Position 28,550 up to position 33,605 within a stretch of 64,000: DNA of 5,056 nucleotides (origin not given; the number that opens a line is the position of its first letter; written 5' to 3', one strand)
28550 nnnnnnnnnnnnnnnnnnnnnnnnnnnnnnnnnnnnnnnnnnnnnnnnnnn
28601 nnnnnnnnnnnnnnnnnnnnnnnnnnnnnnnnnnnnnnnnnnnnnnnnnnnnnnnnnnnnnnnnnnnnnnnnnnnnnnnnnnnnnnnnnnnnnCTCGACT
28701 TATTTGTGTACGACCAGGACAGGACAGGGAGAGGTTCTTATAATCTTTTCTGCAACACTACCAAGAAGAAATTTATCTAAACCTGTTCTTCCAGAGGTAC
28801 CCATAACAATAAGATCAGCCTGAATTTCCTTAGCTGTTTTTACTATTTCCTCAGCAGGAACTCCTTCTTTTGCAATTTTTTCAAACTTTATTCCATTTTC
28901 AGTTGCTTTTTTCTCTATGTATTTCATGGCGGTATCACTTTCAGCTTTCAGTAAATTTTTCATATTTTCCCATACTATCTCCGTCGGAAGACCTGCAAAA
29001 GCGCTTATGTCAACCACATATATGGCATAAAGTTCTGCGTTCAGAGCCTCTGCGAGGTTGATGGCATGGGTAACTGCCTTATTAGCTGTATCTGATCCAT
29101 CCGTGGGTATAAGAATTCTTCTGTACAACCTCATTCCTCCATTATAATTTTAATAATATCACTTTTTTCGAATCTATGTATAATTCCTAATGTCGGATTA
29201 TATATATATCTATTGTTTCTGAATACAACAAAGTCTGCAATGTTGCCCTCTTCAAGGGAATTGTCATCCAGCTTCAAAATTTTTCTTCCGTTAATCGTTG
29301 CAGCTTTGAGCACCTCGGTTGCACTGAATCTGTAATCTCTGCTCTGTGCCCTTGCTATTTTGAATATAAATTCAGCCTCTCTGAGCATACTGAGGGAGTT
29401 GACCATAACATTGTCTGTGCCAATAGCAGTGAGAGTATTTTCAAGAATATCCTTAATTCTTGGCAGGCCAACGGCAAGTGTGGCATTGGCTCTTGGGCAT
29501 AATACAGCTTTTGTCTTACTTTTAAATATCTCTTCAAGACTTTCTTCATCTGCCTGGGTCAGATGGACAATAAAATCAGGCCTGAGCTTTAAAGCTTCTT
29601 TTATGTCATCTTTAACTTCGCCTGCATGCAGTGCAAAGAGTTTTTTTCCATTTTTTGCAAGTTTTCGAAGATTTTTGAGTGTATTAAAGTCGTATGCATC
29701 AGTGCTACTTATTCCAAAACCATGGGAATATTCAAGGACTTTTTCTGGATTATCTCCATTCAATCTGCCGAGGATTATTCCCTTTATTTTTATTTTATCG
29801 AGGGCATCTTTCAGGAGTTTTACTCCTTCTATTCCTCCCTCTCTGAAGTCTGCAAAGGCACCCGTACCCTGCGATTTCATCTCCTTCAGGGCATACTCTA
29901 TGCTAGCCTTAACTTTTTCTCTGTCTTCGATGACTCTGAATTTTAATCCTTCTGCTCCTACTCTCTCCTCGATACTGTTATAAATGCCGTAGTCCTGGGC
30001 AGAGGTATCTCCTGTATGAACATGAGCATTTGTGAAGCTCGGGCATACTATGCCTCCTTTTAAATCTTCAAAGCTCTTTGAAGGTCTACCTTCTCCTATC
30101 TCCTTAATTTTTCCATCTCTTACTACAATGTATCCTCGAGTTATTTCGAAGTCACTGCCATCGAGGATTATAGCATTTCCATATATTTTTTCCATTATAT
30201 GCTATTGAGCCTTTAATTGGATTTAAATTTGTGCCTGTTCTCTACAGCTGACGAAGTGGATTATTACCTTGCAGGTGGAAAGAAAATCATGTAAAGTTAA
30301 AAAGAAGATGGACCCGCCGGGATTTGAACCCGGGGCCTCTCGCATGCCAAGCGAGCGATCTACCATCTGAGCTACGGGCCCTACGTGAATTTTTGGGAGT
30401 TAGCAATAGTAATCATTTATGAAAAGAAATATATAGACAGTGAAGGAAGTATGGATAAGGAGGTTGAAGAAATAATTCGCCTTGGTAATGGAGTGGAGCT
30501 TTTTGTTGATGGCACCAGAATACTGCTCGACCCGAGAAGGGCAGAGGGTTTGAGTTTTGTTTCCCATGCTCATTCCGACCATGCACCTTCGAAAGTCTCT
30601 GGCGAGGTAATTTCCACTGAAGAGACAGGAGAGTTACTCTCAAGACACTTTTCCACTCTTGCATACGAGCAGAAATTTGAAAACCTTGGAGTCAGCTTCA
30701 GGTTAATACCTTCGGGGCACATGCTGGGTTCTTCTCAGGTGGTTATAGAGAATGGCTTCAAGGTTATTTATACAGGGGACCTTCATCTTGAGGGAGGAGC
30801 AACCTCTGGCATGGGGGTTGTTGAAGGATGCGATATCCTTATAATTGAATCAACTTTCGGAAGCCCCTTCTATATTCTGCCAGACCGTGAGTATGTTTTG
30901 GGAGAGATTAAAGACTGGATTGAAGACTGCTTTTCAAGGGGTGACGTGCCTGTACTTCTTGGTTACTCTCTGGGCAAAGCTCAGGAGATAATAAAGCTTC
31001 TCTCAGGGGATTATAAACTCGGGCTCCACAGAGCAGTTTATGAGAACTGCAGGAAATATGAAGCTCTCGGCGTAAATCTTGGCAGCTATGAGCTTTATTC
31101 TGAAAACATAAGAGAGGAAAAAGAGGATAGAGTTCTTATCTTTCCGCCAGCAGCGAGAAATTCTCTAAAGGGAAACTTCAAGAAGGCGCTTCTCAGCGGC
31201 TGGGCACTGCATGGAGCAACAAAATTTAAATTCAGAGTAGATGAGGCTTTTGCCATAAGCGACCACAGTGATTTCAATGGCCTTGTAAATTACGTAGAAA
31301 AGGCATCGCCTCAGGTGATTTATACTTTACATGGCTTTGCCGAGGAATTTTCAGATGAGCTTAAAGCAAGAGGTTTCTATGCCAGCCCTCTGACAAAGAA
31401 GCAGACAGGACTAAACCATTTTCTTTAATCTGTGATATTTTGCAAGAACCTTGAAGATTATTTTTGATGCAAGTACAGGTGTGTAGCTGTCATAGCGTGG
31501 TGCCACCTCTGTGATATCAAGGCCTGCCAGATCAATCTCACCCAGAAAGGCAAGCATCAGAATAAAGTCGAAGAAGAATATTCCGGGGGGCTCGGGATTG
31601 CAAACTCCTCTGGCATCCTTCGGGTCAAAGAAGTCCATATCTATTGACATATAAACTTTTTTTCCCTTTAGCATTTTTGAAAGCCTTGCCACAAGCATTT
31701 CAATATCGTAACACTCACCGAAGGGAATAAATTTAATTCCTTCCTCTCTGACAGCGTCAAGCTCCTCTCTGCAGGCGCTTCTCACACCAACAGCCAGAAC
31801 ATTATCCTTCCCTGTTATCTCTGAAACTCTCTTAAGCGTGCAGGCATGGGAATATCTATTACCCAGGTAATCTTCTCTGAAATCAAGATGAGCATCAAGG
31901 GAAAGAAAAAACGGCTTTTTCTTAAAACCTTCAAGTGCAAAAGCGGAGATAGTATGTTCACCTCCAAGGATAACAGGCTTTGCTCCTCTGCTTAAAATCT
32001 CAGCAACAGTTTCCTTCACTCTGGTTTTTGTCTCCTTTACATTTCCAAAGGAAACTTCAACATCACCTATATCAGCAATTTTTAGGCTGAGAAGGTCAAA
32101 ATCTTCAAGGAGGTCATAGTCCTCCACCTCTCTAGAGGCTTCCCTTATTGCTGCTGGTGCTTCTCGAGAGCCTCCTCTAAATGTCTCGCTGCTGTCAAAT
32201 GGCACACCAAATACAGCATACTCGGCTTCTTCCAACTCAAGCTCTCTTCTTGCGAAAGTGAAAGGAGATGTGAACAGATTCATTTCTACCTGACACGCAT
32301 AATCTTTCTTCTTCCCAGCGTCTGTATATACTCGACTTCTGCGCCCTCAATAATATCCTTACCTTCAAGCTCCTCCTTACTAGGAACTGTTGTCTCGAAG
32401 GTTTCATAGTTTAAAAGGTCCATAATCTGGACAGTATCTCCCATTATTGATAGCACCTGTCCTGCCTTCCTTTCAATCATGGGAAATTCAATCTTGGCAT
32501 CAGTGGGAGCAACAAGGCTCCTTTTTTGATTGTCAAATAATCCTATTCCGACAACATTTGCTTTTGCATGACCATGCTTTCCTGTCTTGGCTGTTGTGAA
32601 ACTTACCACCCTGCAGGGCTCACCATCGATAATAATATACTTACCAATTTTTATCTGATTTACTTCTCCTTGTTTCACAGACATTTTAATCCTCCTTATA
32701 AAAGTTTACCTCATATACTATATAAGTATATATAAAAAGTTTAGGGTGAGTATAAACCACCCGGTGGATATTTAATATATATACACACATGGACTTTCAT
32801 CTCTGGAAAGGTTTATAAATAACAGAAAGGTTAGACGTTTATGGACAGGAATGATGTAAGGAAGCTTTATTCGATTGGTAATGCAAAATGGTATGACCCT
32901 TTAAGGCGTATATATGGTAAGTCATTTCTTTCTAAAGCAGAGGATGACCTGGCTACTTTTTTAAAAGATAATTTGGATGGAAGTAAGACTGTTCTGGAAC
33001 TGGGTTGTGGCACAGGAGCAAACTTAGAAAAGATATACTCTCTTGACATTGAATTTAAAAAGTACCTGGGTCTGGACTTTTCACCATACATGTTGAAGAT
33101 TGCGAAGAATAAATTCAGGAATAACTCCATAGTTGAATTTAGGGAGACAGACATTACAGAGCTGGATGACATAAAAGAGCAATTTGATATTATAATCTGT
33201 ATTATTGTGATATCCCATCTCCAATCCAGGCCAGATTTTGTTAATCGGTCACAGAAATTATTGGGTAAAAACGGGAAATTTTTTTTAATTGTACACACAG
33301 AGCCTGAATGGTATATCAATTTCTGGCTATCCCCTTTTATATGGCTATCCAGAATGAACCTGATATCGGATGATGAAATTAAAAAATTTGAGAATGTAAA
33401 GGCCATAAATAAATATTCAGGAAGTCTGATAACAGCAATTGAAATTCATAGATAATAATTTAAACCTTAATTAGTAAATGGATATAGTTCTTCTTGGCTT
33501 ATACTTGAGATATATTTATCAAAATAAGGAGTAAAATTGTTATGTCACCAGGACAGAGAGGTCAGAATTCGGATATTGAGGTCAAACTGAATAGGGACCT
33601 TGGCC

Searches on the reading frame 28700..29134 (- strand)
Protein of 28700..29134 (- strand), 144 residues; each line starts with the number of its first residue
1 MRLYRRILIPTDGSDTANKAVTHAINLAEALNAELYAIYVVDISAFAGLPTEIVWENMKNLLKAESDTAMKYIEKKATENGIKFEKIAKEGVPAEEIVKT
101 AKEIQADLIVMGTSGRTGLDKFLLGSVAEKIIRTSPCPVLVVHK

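Call 71: search_protein_families(library=pfam, proteins=[window:28700-29134:-], max_evalue=0.00001)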
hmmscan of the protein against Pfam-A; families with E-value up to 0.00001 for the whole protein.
window:28700-29134:- (144 aa): 1 family
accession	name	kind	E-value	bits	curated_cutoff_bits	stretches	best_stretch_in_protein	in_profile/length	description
PF00582.32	Usp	-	1.2e-41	143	24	1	4-143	2-141/141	Universal stress protein family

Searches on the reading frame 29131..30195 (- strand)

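Call 71: search_protein_families(library=pfam, proteins=[window:29131-30195:-], max_evalue=0.00001)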
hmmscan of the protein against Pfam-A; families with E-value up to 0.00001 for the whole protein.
window:29131-30195:- (354 aa): 2 families
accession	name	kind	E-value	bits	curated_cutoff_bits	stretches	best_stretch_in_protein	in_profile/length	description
PF01979.26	Amidohydro_1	-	2.4e-29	103.1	25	1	49-326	1-319/345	Amidohydrolase family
PF07969.17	Amidohydro_3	-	2.5e-09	37.6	29.7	0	205-329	307-448/472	Amidohydrolase family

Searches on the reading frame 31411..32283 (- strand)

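Call 71: search_protein_families(library=pfam, proteins=[window:31411-32283:-], max_evalue=0.00001)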
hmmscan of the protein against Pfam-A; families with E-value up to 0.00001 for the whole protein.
window:31411-32283:- (290 aa): 1 family
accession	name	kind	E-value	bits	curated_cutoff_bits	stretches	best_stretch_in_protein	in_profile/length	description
PF00491.26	Arginase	-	2.8e-63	214.5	22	1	21-279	2-277/280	Arginase family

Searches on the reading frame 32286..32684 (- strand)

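Call 71: search_protein_families(library=pfam, proteins=[window:32286-32684:-], max_evalue=0.00001)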
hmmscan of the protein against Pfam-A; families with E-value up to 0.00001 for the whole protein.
window:32286-32684:- (132 aa): 3 families
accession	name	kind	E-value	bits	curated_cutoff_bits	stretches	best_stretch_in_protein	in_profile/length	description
PF21485.3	IF5A-like_N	-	6.5e-20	71.2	27.1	1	7-62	7-62/63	Translation initiation factor 5A-like, N-terminal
PF01287.26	eIF-5a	-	1.2e-07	32.2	24.2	1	70-132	2-69/69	Eukaryotic elongation factor 5A hypusine, DNA-binding OB fold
PF08207.18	EFP_N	-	1.5e-06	28.6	23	0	8-38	2-32/58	Elongation factor P (EF-P) KOW-like domain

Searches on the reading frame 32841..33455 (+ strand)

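Call 71: search_protein_families(library=pfam, proteins=[window:32841-33455:+], max_evalue=0.00001)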
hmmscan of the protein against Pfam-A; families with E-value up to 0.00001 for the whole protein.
window:32841-33455:+ (204 aa): 8 families
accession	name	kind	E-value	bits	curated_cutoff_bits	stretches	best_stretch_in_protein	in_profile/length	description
PF08242.18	Methyltransf_12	-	1.5e-18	67.8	30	1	52-147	1-98/98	Methyltransferase domain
PF08241.18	Methyltransf_11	-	3.7e-17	63.2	21.2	1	52-149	1-95/95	Methyltransferase domain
PF13847.12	Methyltransf_31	-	2e-16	60.4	27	1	46-149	2-109/145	Methyltransferase domain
PF13649.12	Methyltransf_25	-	5.8e-16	59.4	27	1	51-145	1-97/97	Methyltransferase domain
PF13489.12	Methyltransf_23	-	1.9e-15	57.4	27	1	35-157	11-128/164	Methyltransferase domain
PF02353.26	CMAS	-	2.9e-07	30.5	27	1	41-150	56-165/273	Mycolic acid cyclopropane synthetase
PF06325.19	PrmA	-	1.8e-06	28.1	22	1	41-129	155-241/296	Ribosomal protein L11 methyltransferase (PrmA)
PF01209.24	Ubie_methyltran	-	6.1e-06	26.2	20.1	1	48-153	48-155/233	ubiE/COQ5 methyltransferase family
